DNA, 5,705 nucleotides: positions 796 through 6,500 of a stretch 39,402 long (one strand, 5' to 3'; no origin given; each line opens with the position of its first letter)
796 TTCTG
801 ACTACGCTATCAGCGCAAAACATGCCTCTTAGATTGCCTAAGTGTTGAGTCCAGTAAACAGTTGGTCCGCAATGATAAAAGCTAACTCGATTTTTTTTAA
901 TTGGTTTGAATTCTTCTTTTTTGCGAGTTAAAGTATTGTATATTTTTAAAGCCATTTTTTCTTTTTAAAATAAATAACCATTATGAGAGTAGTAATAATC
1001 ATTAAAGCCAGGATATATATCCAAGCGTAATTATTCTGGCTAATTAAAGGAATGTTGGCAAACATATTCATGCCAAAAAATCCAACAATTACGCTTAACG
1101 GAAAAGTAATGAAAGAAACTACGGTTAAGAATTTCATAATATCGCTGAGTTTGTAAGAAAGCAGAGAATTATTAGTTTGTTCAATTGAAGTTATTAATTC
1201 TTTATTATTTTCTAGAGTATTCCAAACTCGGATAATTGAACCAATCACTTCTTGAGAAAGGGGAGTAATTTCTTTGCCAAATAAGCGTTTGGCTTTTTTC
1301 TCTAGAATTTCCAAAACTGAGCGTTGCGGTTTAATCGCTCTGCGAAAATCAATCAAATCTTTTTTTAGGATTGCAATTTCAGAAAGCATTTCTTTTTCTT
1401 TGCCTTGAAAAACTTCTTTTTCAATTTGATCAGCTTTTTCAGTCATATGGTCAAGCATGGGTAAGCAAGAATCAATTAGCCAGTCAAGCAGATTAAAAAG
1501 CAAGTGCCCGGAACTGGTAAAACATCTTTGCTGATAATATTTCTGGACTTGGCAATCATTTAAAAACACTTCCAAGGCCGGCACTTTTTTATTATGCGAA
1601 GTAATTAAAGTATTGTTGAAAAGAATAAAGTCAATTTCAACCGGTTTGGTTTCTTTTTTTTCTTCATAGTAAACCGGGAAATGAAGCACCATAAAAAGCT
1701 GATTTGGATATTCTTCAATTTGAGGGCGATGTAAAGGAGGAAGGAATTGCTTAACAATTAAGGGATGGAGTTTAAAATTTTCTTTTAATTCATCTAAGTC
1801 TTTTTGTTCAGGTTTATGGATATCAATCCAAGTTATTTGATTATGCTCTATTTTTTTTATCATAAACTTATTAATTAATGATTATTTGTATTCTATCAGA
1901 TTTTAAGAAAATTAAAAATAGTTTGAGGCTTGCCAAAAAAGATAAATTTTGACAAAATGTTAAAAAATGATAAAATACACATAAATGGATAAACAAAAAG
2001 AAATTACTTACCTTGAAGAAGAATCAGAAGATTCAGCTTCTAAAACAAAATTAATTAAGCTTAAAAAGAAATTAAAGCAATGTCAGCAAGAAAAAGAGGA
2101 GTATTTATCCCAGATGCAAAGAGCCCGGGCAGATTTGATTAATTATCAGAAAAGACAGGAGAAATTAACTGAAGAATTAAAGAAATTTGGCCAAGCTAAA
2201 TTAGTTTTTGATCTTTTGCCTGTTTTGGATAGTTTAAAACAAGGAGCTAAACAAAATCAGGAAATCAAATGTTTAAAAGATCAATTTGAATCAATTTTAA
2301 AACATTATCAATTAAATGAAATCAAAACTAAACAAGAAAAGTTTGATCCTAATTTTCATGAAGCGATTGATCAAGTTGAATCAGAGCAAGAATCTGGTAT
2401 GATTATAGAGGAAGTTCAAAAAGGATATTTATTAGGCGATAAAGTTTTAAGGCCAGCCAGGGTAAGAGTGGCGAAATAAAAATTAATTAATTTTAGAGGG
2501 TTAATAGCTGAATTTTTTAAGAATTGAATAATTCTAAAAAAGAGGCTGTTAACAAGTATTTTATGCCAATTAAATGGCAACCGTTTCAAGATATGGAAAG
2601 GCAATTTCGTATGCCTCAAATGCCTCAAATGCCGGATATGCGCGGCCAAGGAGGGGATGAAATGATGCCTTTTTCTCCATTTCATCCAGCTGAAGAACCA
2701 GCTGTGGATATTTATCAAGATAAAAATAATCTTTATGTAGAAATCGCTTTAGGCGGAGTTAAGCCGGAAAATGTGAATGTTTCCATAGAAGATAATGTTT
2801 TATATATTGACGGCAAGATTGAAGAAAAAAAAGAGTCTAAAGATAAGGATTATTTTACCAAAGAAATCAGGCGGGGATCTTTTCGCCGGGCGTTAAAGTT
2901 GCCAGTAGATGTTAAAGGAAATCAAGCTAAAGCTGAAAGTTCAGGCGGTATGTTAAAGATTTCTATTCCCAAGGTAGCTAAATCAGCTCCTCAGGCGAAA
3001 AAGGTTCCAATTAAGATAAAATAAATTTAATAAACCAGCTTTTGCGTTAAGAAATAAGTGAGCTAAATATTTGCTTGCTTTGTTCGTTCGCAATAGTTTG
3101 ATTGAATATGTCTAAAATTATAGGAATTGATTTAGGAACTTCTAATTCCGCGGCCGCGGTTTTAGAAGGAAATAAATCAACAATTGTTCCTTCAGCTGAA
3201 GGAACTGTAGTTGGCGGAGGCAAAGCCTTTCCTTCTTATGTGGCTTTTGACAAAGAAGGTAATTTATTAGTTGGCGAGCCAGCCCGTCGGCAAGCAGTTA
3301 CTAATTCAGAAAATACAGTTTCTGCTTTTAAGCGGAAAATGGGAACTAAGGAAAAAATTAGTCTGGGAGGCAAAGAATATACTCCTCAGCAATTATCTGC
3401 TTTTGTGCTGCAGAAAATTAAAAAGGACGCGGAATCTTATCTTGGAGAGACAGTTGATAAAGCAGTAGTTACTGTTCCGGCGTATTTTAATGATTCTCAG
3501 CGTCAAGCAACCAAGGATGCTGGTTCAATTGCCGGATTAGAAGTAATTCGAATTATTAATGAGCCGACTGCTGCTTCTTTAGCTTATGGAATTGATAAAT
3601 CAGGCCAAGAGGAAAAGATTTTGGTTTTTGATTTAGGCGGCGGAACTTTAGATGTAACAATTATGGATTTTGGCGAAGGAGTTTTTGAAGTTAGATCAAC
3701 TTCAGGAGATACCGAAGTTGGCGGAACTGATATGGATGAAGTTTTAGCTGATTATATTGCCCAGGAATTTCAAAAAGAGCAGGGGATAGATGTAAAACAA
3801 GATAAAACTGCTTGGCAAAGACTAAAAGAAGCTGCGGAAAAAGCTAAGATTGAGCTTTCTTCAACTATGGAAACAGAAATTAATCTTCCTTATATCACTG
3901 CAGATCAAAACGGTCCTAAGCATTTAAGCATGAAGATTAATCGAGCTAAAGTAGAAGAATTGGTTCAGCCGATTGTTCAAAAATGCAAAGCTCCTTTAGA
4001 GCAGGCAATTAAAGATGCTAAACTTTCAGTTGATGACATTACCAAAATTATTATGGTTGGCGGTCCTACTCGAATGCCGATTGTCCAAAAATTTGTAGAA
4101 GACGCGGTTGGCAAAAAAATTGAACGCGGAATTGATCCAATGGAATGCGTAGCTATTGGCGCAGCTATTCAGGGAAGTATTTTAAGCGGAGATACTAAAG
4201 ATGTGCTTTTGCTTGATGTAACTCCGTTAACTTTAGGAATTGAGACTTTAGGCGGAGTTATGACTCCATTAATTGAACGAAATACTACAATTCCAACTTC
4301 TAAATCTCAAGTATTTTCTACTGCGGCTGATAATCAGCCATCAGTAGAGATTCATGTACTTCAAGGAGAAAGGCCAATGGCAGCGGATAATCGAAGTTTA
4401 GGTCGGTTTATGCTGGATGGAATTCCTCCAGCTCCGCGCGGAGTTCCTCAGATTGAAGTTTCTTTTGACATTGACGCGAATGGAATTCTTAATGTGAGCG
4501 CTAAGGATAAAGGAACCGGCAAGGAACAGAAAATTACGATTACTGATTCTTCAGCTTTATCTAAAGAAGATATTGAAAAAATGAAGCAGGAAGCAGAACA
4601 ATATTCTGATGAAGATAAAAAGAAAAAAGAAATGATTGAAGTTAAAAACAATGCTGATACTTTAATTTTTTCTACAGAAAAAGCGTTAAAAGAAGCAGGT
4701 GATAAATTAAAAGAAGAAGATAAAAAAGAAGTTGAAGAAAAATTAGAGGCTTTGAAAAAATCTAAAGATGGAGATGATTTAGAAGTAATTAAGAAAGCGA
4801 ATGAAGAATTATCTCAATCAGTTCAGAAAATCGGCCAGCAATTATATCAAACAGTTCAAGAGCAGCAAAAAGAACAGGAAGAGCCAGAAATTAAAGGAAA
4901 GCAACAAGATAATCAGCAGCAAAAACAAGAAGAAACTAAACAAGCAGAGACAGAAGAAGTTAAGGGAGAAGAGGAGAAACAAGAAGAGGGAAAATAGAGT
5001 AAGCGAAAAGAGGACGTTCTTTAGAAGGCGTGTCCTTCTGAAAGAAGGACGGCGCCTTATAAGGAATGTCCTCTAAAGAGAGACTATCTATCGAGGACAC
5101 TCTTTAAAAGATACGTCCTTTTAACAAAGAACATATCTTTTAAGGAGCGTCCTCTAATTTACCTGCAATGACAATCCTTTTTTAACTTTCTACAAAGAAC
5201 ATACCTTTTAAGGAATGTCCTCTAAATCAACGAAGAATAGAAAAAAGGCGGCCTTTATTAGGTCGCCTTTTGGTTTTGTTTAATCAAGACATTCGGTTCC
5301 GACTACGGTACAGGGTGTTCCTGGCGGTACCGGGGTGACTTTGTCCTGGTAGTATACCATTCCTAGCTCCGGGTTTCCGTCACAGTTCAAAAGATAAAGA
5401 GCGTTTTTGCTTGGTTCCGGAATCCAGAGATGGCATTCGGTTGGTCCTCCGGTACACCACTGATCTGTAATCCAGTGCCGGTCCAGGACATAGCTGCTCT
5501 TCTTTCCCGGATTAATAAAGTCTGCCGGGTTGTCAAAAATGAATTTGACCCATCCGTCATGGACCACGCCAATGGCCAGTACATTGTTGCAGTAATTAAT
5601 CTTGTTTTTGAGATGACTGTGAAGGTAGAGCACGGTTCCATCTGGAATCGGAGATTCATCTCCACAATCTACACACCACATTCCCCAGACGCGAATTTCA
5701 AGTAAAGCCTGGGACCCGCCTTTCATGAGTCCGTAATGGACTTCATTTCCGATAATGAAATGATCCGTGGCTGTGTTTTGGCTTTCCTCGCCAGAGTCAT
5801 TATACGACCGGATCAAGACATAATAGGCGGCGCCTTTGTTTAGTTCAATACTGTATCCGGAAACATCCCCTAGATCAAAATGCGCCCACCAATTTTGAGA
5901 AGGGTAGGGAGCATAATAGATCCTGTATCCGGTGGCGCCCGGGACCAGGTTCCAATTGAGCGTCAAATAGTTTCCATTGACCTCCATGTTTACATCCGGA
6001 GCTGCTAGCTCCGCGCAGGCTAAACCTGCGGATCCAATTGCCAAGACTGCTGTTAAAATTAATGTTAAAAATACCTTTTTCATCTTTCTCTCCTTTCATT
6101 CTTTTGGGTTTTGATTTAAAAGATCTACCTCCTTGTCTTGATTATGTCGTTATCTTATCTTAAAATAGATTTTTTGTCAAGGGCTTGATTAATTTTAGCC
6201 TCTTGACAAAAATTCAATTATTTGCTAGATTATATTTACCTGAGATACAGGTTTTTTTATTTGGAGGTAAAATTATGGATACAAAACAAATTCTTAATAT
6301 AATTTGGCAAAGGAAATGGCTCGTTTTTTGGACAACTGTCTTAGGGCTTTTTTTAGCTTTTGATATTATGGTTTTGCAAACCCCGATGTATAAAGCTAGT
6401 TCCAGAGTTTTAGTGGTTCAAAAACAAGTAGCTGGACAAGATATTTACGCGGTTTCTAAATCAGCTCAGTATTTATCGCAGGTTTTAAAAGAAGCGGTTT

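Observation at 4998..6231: Compositionally foreign cassette encoding a secreted Cys-rich FN3-like protein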

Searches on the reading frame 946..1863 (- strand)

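Call 59: search_protein_families(library=pfam, proteins=[window:946-1863:-], max_evalue=0.001)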
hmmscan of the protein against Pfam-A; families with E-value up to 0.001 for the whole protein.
window:946-1863:- (305 aa): 1 family
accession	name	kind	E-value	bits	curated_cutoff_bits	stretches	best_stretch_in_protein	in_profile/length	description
PF01544.23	CorA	-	4.3e-66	223.6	27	1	8-301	2-292/292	CorA-like Mg2+ transporter protein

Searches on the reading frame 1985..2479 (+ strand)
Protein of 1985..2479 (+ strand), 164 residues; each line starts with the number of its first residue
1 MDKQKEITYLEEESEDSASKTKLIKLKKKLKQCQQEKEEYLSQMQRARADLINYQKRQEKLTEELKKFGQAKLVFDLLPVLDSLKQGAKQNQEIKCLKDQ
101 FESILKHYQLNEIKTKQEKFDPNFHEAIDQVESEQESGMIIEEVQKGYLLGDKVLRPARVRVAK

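Call 59: search_protein_families(library=pfam, proteins=[window:1985-2479:+], max_evalue=0.001)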
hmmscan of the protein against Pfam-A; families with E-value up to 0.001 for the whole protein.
window:1985-2479:+ (164 aa): 1 family
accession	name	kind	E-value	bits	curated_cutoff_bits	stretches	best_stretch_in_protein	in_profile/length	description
PF01025.24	GrpE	-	4.1e-37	127.9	25.8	1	13-164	3-165/165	GrpE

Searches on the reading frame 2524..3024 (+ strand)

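Call 59: search_protein_families(library=pfam, proteins=[window:2524-3024:+], max_evalue=0.001)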
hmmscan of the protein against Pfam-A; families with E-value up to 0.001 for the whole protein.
window:2524-3024:+ (166 aa): 1 family
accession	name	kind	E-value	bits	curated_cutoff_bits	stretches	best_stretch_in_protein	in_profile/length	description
PF00011.27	HSP20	-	3.6e-21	75.6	20.8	1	62-164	1-102/102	Hsp20/alpha crystallin family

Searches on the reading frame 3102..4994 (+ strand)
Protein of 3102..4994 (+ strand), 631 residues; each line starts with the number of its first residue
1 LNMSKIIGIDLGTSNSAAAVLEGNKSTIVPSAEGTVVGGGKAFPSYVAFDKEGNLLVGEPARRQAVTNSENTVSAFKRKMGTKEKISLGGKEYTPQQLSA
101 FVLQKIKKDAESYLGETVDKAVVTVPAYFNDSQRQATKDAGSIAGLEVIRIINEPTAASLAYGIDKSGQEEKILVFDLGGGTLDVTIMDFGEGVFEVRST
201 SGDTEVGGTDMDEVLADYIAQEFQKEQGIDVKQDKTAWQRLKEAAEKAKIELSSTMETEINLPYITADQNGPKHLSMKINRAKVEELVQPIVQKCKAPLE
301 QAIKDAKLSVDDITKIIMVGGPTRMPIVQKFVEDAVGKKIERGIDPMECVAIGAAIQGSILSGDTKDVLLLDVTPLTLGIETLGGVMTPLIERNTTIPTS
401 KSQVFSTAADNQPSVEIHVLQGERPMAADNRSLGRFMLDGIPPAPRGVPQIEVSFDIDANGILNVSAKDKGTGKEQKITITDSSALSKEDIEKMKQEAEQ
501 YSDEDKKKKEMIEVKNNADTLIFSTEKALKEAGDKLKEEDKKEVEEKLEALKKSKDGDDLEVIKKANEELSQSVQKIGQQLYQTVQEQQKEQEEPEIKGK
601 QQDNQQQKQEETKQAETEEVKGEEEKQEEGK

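Call 46: find_related_loci(query=window:3102-4994:+, collection=genome_contigs, flank=6000)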
Query window:3102-4994:+ (631 aa) in genome_contigs; peptide patterns used: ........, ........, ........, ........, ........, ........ (x = any residue, [..] = any of these).
600 stretches matched a pattern (row limit reached: there are more); 526 encode a relative of the query (tblastn E <= 1e-3); the best 80 are kept; 80 distinct loci.
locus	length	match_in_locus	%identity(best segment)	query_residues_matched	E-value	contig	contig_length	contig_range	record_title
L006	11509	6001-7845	81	3-621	0e+0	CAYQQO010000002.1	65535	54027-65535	MAG TPA_asm: uncultured Candidatus Saccharibacteria bacterium isolate SRP141376_co2_317 genome assembly, contig: NODE_11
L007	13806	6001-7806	80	3-604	0e+0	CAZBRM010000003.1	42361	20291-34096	MAG TPA_asm: uncultured Candidatus Saccharibacteria bacterium isolate SRP178699_co1_639 genome assembly, contig: NODE_85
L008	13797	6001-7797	80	2-600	0e+0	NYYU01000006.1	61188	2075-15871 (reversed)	MAG: Parcubacteria group bacterium isolate ARS72 47728, whole genome shotgun sequence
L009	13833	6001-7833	78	2-612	0e+0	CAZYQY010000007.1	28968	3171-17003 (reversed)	MAG TPA_asm: uncultured Candidatus Saccharibacteria bacterium isolate binchicken_co100_35 genome assembly, contig: NODE_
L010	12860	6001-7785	80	3-597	0e+0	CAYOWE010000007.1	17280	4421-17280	MAG TPA_asm: uncultured Candidatus Saccharibacteria bacterium isolate SRP178699_co1_625 genome assembly, contig: NODE_41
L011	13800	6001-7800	79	1-600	0e+0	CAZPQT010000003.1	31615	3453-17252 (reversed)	MAG TPA_asm: uncultured Candidatus Saccharibacteria bacterium isolate binchicken_co100_470 genome assembly, contig: NODE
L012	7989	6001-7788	81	3-598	0e+0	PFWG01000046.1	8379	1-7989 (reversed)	MAG: Candidatus Portnoybacteria bacterium CG_4_9_14_3_um_filter_43_11 CG_4_9_14_3_um_filter_150_scaffold_10181_c, whole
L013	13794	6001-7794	78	3-600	0e+0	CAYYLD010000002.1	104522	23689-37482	MAG TPA_asm: uncultured Candidatus Saccharibacteria bacterium isolate binchicken_co89_41 genome assembly, contig: NODE_1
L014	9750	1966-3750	80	10-604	0e+0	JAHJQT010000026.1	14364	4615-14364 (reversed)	MAG: Patescibacteria group bacterium isolate OS_PC_MetaG.mb.118 OS_PC_MetaG.mb.118_k141_291774, whole genome shotgun seq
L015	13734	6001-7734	80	2-583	0e+0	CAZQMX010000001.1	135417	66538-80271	MAG TPA_asm: uncultured Candidatus Saccharibacteria bacterium isolate SRP200020_co3_5 genome assembly, contig: NODE_105_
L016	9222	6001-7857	76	2-626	0e+0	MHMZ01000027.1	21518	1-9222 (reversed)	MAG: Candidatus Portnoybacteria bacterium RIFCSPHIGHO2_02_FULL_39_12 rifcsphigho2_01_scaffold_4842, whole genome shotgun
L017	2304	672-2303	84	3-546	0e+0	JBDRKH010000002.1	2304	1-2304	MAG: Patescibacteria group bacterium isolate MEGAHIT-group-1.699 k141_10610468, whole genome shotgun sequence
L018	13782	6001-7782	80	3-600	0e+0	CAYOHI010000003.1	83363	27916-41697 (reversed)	MAG TPA_asm: uncultured Candidatus Saccharibacteria bacterium isolate SRP200020_co1_324 genome assembly, contig: NODE_31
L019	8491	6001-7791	76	2-598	0e+0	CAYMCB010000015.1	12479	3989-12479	MAG TPA_asm: uncultured Candidatus Saccharibacteria bacterium isolate binchicken_co265_335 genome assembly, contig: NODE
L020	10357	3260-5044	74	3-597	0e+0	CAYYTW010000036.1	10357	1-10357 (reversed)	MAG TPA_asm: uncultured Candidatus Saccharibacteria bacterium isolate binchicken_co75_197 genome assembly, contig: NODE_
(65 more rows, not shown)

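Call 71: search_protein_families(library=pfam, proteins=[L018:7922-8452:-, L009:8807-9682:+, L014:4765-5685:+, L007:8905-9927:+], max_evalue=0.1)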
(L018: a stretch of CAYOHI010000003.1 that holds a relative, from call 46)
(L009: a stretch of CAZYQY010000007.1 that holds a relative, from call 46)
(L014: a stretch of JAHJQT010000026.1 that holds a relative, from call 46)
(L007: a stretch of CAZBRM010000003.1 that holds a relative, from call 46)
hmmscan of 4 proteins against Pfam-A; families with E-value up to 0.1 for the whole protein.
L018:7922-8452:- (176 aa): 0 families

L009:8807-9682:+ (291 aa): 0 families

L014:4765-5685:+ (306 aa): 0 families

L007:8905-9927:+ (340 aa): 0 families

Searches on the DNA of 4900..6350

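Call 82: search_rna_families(source=window, start=4900, end=6350, threshold=evalue, max_evalue=1)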
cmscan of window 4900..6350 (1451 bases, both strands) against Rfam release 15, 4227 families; matches with E-value up to 1: 16.
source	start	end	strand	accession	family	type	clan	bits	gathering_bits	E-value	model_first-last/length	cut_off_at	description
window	5091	5157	-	RF04197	mir-9457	Gene; miRNA;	-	36.3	90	3.2e-05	1-68/68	no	mir-9457 microRNA precursor family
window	5188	5279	+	RF01480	rli52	Cis-reg;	-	26.5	70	0.22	1-95/95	no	Listeria sRNA rli52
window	5091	5155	-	RF04174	MIR4208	Gene; miRNA;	-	24.6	140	0.5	1-191/191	no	MIR4208 microRNA precursor family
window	5090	5157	-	RF04262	MIR1319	Gene; miRNA;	-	23.7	116.6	0.16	1-119/119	no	MIR1319 microRNA precursor family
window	5093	5154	-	RF03933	MIR6445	Gene; miRNA;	-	23.6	100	0.075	1-117/117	no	MIR6445 microRNA precursor family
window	5167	5275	+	RF01859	Phe_leader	Cis-reg; leader;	-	23.4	55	0.39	1-125/125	no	Phenylalanine leader peptide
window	5011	5072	+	RF03366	mir-3122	Gene; miRNA;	-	22.7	92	0.31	1-73/73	no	mir-3122 microRNA precursor family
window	5093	5154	-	RF04114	MIR4374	Gene; miRNA;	-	22.4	105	0.077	30-91/119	no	MIR4374 microRNA precursor family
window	5088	5163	-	RF01180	snoR110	Gene; snRNA; snoRNA; HACA-box;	-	22.1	44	0.86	1-89/89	no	Small nucleolar RNA snoR110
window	5035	5144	+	RF02617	SSRC10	Gene; sRNA;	-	22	56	0.2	1-113/113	no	Streptococcus sRNA 10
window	5010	5074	+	RF00639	mir-515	Gene; miRNA;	CL00096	20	68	0.79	7-82/87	no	mir-515 microRNA precursor family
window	5235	5323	-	RF01409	STnc250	Gene; sRNA;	-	19.6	42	0.58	1-94/94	no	STnc250 Hfq binding RNA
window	5090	5155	-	RF04127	MIR8007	Gene; miRNA;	-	18.9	195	0.89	1-226/226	no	MIR8007 microRNA precursor family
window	5231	5357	+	RF01808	MicX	Gene; sRNA;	-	17.9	75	0.38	1-194/194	no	MicX Vibrio cholerae sRNA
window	5103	5201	-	RF02637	EF0408_EF0409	Gene; sRNA;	-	16.8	440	0.1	1-412/412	no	Enterococcus sRNA EF0408_EF0409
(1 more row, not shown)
